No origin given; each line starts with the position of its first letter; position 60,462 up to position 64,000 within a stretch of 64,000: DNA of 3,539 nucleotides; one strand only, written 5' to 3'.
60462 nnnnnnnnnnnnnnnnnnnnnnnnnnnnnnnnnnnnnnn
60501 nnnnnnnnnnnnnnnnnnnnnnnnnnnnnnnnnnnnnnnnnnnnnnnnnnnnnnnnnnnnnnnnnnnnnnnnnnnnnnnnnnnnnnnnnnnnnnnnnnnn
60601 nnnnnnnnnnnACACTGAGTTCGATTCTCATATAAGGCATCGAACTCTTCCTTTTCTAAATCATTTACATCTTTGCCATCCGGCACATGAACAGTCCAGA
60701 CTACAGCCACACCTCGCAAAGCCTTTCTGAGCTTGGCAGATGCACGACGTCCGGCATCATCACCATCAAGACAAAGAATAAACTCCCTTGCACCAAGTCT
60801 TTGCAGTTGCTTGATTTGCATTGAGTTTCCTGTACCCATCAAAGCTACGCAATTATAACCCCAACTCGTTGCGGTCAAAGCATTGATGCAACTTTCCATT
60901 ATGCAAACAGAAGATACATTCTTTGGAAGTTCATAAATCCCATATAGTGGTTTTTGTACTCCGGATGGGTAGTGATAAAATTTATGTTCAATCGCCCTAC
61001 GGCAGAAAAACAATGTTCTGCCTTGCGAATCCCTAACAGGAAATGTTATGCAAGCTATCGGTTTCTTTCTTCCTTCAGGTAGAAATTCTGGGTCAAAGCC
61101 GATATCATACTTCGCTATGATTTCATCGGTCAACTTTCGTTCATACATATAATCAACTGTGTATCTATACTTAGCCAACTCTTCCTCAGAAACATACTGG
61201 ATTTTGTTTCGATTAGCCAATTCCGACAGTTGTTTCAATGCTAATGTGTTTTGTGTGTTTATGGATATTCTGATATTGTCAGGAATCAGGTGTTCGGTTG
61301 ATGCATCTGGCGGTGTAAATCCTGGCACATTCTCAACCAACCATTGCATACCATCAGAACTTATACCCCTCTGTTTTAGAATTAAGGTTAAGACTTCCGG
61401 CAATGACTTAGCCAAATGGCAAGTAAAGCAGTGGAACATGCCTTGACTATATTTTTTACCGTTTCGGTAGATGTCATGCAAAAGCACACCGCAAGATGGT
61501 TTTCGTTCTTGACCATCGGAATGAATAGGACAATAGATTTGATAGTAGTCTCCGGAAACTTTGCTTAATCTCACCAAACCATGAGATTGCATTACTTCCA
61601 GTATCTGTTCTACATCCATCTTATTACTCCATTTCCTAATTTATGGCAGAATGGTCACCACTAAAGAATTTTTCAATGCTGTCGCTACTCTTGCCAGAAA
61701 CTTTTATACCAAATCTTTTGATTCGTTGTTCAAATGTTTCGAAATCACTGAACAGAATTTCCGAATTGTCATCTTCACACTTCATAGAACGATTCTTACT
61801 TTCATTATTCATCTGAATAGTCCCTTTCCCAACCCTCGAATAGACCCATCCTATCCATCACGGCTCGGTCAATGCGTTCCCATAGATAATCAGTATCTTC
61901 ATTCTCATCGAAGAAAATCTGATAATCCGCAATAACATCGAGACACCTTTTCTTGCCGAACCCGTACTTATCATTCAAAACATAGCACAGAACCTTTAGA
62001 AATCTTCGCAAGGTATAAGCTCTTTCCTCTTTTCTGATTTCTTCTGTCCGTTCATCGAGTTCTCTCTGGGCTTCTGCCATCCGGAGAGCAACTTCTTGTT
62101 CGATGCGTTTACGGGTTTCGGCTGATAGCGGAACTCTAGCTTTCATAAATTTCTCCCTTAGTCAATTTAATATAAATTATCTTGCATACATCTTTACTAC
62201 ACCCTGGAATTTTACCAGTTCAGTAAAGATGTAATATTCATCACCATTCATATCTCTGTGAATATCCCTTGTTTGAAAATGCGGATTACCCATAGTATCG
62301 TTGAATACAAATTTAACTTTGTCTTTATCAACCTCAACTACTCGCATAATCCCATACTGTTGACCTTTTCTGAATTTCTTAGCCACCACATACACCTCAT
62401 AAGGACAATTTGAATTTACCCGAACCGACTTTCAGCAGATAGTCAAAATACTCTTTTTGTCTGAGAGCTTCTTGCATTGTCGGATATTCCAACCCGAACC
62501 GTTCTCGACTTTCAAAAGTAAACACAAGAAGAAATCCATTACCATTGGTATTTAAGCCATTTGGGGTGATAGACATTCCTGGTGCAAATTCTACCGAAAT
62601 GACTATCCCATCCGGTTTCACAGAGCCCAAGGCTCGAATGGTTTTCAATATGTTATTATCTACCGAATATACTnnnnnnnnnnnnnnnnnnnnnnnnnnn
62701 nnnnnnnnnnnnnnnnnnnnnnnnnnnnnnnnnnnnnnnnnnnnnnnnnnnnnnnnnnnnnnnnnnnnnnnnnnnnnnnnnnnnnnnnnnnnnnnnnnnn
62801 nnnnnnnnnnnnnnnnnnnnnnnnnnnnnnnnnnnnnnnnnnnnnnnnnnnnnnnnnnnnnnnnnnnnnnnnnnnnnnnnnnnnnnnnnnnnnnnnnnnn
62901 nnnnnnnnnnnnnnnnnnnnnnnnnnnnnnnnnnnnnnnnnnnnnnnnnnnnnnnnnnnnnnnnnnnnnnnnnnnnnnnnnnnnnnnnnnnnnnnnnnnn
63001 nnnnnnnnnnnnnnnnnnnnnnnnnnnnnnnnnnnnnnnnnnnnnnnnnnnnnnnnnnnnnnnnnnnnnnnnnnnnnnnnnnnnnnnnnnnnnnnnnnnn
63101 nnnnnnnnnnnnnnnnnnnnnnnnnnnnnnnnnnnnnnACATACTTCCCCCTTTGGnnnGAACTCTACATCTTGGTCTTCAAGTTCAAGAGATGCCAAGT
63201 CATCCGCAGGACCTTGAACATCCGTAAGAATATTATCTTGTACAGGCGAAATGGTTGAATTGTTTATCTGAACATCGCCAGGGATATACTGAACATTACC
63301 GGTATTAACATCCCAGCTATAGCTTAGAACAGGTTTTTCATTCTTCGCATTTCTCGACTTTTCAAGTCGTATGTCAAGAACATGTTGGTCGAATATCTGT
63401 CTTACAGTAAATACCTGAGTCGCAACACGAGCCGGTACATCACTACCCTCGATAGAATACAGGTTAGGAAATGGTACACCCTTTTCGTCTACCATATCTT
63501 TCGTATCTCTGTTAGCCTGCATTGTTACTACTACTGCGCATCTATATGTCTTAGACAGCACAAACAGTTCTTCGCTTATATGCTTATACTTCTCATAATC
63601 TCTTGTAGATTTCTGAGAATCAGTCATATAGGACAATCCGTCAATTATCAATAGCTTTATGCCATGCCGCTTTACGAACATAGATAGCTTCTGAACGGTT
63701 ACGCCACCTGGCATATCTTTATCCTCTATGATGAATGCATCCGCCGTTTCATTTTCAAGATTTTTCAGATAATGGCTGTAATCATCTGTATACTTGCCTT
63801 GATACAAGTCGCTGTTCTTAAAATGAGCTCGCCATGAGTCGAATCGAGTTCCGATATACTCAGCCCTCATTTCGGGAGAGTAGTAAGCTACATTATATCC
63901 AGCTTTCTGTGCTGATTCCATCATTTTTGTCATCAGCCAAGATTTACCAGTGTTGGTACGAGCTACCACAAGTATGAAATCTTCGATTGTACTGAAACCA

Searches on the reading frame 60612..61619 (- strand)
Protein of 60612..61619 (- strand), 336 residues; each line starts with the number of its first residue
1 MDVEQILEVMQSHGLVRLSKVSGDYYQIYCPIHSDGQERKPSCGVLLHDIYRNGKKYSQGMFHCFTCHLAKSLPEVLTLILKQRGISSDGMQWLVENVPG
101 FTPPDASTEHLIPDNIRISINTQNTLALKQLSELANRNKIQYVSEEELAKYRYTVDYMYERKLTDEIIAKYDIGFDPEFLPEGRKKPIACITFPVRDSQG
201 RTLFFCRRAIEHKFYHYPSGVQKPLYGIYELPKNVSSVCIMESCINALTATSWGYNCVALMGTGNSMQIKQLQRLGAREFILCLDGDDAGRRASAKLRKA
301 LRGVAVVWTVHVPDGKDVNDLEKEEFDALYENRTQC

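Call 76: search_protein_families(library=pfam, proteins=[window:60612-61619:-], max_evalue=0.001)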
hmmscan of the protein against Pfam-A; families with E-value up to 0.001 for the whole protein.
window:60612-61619:- (336 aa): 5 families
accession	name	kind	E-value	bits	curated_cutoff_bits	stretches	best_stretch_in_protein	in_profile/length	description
PF13155.12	Toprim_2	-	2.8e-14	53.7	22.1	1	239-321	1-87/88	Toprim-like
PF13362.12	Toprim_3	-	2.1e-07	31.7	27.2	1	238-321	2-88/95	Toprim domain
PF13662.12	Toprim_4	-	4.4e-06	27.3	25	1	237-304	2-79/85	Toprim domain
PF08275.17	DNAG_N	-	2.3e-05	24.9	26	0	152-178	12-38/128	DNA primase catalytic core, N-terminal domain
PF01751.28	Toprim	-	0.00015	22.3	23.1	1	238-301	2-80/96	Toprim domain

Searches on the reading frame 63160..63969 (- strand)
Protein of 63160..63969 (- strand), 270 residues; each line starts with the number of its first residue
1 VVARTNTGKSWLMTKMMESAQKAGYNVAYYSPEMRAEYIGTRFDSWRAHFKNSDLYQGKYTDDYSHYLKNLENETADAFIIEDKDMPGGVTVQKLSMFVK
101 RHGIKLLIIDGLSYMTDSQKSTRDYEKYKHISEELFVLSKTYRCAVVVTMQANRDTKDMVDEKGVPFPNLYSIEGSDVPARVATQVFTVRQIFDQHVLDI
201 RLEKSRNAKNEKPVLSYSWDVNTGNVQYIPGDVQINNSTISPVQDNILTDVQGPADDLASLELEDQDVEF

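Call 76: search_protein_families(library=pfam, proteins=[window:63160-63969:-], max_evalue=0.001)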
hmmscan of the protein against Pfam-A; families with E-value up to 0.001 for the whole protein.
window:63160-63969:- (270 aa): 2 families
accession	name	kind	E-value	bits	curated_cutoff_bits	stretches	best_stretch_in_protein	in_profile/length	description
PF03796.21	DnaB_C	-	9.7e-17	61.6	27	1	3-162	26-188/255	DnaB-like helicase C terminal domain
PF13481.12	AAA_25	-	3.1e-08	33.9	27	1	4-155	41-193/195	AAA domain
